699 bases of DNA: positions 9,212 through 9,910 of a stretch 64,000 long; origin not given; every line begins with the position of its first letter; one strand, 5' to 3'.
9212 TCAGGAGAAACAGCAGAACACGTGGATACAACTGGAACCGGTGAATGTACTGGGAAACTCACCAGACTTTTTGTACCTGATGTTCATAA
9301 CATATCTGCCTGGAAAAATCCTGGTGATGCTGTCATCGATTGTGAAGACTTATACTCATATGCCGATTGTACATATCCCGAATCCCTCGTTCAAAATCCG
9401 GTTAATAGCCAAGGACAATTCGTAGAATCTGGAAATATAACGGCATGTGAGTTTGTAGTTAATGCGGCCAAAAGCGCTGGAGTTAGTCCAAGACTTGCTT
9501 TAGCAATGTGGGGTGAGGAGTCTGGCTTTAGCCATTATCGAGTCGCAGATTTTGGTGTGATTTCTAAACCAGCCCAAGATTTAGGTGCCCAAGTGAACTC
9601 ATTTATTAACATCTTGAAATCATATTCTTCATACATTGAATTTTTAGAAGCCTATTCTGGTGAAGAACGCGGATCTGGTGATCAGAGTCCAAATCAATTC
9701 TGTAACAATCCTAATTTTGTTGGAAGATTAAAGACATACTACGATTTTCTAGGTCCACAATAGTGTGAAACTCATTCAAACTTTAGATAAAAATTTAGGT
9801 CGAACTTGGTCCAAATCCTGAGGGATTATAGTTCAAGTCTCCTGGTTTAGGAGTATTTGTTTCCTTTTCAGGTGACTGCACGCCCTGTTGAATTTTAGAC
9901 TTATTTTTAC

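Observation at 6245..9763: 1172-aa Cys-rich secreted protein whose only recognisable part is a C-terminal PG-hydrolase-like ESG motif, directly after the pilin array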

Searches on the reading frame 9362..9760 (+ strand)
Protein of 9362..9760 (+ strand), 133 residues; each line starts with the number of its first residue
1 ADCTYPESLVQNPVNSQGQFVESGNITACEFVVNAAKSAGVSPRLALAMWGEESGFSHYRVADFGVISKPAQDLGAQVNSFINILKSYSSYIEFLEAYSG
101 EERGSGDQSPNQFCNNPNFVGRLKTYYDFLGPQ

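Call 51: find_homologous_proteins(query=window:9362-9760:+, max_evalue=0.01)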
Query window:9362-9760:+ (133 aa): 2 proteins with E <= 0.01 among 3 candidates.
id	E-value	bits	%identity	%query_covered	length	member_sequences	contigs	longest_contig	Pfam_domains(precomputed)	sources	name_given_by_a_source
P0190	6.4e-40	154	77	71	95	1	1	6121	-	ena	-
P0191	4.0e-29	119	69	63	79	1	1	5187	-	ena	-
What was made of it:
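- Tried and rejected: A word-index search with the C-domain alone: only two short fragments (call 51).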

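Call 55: search_solved_structures(query=A4, max_evalue=10, show_alignments=4)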
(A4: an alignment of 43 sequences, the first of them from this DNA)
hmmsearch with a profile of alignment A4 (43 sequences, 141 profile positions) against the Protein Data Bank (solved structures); distinct sequences matched with E-value up to 10: 2.
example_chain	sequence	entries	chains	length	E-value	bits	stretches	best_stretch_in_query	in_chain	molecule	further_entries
4osw_A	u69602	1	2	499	0.08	16.3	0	34-58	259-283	Hax3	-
9l5r_J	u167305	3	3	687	0.45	13.9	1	24-92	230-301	Suppressor of forked domain-containing protein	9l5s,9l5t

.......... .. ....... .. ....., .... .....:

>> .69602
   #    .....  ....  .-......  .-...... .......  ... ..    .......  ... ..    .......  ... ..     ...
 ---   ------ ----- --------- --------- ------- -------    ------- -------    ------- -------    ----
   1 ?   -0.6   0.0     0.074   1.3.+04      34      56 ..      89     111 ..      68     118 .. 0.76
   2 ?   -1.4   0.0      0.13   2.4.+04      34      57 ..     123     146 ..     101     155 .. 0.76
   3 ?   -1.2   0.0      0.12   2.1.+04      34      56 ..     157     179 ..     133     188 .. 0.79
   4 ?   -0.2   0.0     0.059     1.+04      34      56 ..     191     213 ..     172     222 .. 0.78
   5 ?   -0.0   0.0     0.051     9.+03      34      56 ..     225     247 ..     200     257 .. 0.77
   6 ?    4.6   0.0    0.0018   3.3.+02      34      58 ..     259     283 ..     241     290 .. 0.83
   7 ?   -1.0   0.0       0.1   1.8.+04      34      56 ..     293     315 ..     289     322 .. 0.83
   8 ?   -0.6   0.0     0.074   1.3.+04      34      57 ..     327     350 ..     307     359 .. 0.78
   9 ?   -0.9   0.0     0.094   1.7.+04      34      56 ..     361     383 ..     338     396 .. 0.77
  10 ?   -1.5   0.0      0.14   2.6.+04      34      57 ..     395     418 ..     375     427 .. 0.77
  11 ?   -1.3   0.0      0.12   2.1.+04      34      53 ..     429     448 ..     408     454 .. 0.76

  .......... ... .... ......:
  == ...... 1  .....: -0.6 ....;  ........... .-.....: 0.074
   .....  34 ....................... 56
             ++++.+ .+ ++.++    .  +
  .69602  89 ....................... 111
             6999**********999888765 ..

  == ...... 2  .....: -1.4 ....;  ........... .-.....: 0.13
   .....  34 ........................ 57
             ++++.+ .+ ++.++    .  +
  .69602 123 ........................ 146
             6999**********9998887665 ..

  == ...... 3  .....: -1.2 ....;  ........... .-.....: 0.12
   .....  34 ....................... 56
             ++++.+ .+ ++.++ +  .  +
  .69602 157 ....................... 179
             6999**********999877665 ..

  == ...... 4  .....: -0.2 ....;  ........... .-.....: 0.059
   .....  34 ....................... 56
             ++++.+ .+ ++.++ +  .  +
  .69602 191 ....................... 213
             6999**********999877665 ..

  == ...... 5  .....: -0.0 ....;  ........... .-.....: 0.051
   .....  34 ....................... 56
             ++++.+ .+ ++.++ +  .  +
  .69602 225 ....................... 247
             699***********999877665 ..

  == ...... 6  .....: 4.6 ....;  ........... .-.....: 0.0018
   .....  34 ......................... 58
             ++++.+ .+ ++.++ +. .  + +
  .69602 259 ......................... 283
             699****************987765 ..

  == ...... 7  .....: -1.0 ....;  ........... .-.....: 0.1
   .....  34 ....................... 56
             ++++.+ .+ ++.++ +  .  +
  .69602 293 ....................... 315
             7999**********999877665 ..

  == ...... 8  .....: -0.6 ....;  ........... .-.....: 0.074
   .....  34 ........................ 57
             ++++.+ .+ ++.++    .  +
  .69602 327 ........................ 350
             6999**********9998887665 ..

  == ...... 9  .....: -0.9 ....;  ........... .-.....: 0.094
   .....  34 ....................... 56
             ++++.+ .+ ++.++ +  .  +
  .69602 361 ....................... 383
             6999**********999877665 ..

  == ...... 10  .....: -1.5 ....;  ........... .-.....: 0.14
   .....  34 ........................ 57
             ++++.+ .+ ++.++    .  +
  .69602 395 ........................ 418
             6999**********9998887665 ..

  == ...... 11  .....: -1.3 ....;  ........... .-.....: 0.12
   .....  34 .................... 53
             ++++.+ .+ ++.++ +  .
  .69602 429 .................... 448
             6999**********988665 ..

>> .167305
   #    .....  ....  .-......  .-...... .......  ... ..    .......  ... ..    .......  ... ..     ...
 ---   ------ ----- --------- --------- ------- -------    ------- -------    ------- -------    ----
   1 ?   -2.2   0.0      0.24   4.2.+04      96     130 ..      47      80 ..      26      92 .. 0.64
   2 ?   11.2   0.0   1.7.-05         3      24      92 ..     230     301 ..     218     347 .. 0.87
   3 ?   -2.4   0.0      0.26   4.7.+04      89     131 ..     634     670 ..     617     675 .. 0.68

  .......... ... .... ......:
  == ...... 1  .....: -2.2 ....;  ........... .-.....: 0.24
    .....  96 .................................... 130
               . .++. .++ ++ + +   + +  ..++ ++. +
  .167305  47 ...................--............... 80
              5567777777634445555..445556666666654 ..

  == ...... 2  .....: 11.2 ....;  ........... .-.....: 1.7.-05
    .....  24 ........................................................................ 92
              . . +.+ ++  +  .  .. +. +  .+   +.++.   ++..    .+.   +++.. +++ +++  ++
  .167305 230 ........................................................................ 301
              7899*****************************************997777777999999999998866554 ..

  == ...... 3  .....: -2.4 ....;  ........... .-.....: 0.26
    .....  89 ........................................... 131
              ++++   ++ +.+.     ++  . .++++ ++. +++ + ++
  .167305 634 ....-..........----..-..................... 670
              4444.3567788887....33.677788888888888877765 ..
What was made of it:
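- Tried and rejected: Call 55 gave a chance resemblance of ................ to TAL-effector repeats (E 0.08), rejected as coincidence.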

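Call 60: predict_structure(alignment_id=A4)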
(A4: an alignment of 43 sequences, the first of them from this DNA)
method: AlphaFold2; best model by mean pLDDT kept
length: 131 residues; sequences in the alignment: 43
mean_pLDDT: 85.4   pTM: 0.81
mean pLDDT of the five models: 85.4, 77.6, 77.2, 76.1, 73.2
residues with pLDDT >= 90: 64; 70-90: 49; 50-70: 15; < 50: 3
segments of 3 or more residues with pLDDT < 50: none
pLDDT, mean of each block of 10 residues (from residue 1): 64 93 93 97 94 89 89 95 90 80 57 84 87 57
secondary structure, 60 per line:
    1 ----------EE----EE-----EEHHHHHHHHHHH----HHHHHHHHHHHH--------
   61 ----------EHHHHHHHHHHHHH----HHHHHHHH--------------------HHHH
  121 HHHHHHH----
elements in order: H26-36 H41-52 H72-84 H89-96 H117-127
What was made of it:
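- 9368..9760 (+): C-terminal lysozyme-like domain, residues 1042-1172. AF2 pLDDT 85.4, pTM 0.81 (call 60).
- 9518..9526 (+): Codons E1092-S1093-G1094; E1092 is the predicted catalytic Glu. E1092 lies in the last turn of helix 1082-1093 (call 60).
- On GH23 / SLT-type lytic transglycosylases and g-type lysozymes: Domain model pLDDT 85.4 (call 60).
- Model pLDDT 85.4 (call 60).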

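Call 63: fold_search(model_id=the predicted structure, library=pdb)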
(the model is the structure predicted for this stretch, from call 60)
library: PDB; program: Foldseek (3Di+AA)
matches with E <= 10: 1045; with E <= 0.001: 0
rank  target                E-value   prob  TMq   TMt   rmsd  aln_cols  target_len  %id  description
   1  3gxk_C                1.2e-02  0.99  0.48  0.38   5.5       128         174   19  The crystal structure of g-type lysozyme from Atlantic cod (Gadus morhua L.) in complex with NAG oligomers sheds new l (released 2009-10-20)
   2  5aa4_C                2.5e-01  0.90  0.50  0.19   5.9       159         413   13  Crystal structure of MltF from Pseudomonas aeruginosa in complex with cell-wall tetrapeptide (released 2016-10-12)
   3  5aa3_F                4.0e-01  0.84  0.50  0.18   5.9       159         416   13  Crystal structure of MltF from Pseudomonas aeruginosa in the presence of tetrasaccharide and tetrapeptide (released 2016-10-12)
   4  9css_C                4.8e-01  0.08  0.20  0.04  25.3       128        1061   15  Cryo-EM structure of SARS-CoV-2 spike protein Ecto-domain with internal tag, 1UP RBD conformation (released 2025-03-05)
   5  7v79_B                5.1e-01  0.08  0.20  0.04  25.6       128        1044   15  Cryo-EM structure of SARS-CoV-2 S-Gamma variant (P.1), one RBD-up conformation 2 (released 2021-10-06)
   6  8h11_C                5.4e-01  0.08  0.20  0.04  25.5       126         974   13  Structure of SARS-CoV-1 Spike Protein with Engineered x1 Disulfide (S370C and D967C), Closed Conformation (released 2022-11-09)
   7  9b0y_B                5.4e-01  0.08  0.20  0.04  24.9       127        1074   15  SARS CoV-2 Spike protein Ectodomain with internal tag, all RBD-down conformation (released 2025-03-05)
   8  7eb5_A                5.7e-01  0.08  0.20  0.04  25.9       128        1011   14  Cryo-EM structure of SARS-CoV-2 Spike D614G variant, two RBD-up conformation 2 (released 2021-06-23)
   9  8g70_D                5.7e-01  0.08  0.20  0.03  25.5       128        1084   15  SARS-CoV-2 spike/nanobody mixture complex (released 2024-02-21)
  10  3w6e_D                6.1e-01  0.72  0.49  0.44   6.1       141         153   14  Crystal structure of catalytic domain of chitinase from Ralstonia sp. A-471 (E162Q) (released 2013-05-15)
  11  7n1q_B                6.1e-01  0.08  0.20  0.04  24.7       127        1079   15  Structural basis for enhanced infectivity and immune evasion of SARS-CoV-2 variants (released 2021-07-07)
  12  3w6d_A                6.4e-01  0.69  0.49  0.44   6.1       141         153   13  Crystal structure of catalytic domain of chitinase from Ralstonia sp. A-471 (E141Q) in complex with tetrasaccharide (released 2013-05-15)
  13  7vq0_C                6.4e-01  0.08  0.20  0.04  24.8       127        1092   15  Cryo-EM structure of the SARS-CoV-2 spike protein (2-up RBD) bound to neutralizing nanobodies P86 (released 2022-07-20)
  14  7xst_A                6.4e-01  0.07  0.20  0.04  25.2       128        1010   14  Cryo-EM structure of SARS-CoV-2 Omicron spike glycoprotein in complex with three F61 Fab and three D2 Fab (released 2022-11-23)
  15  8d55_B                6.4e-01  0.06  0.20  0.03  25.6       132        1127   14  Closed state of SARS-CoV-2 BA.2 variant spike protein (released 2023-06-07)
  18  7v78_B                6.8e-01  0.08  0.20  0.04  25.6       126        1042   15  Cryo-EM structure of SARS-CoV-2 S-Gamma variant (P.1), one RBD-up conformation 1 (released 2021-10-06)
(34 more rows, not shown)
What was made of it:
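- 9368..9760 (+): GH23 Foldseek matches (call 63).
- On GH23 / SLT-type lytic transglycosylases and g-type lysozymes: All other hits have prob below 0.1 (call 63).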

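Call 81: search_protein_families(library=pfam, alignment_id=A4, max_evalue=1)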
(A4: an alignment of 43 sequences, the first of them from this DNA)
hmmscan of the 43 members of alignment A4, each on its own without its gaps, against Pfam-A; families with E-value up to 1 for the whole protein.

A. member 1, seq(131 aa): 1 family
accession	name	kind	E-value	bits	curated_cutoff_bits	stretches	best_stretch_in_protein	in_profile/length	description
PF01832.25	Glucosaminidase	-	0.043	14.9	30.2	1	30-111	4-96/123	Mannosyl-glycoprotein endo-beta-N-acetylglucosaminidase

B. families by the number of members that match (of 43 scanned): 13 families
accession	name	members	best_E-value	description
PF01832.25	Glucosaminidase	6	0.0026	Mannosyl-glycoprotein endo-beta-N-acetylglucosaminidase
PF03349.22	Toluene_X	1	0.028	Outer membrane protein transport protein (OMPP1/FadL/TodX)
PF13406.11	SLT_2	1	0.048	Transglycosylase SLT domain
PF02747.20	PCNA_C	1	0.11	Proliferating cell nuclear antigen, C-terminal domain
PF20405.4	DUF6695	1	0.15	DUF6695 C-terminal domain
PF00837.23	T4_deiodinase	1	0.18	Iodothyronine deiodinase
PF22628.2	zf-CCCH_10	1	0.18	ZAP-like CCCH zinc finger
PF12939.12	DUF3837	1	0.22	Domain of unknown function (DUF3837)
PF04872.18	Pox_L5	1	0.22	Poxvirus L5 protein family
PF19809.4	DUF6292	1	0.23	Family of unknown function (DUF6292)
PF00913.24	Trypan_glycop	1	0.25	Trypanosome variant surface glycoprotein (A-type)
PF22981.1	RM2_Med14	1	0.29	Mediator of RNA polymerase II transcription subunit 14, RM2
PF22783.1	BapA_N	1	0.36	BapA, prefix-like domain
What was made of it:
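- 9368..9760 (+): Weak recurrent GH73 Pfam hit (call 81).
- On GH73 (PF01832 Glucosaminidase): 6 of 43 members hit, best E 0.0026 (call 81).
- Recurrent weak GH73 hit (call 81). Lysozyme-like C-domain (calls 60, 63, 81).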
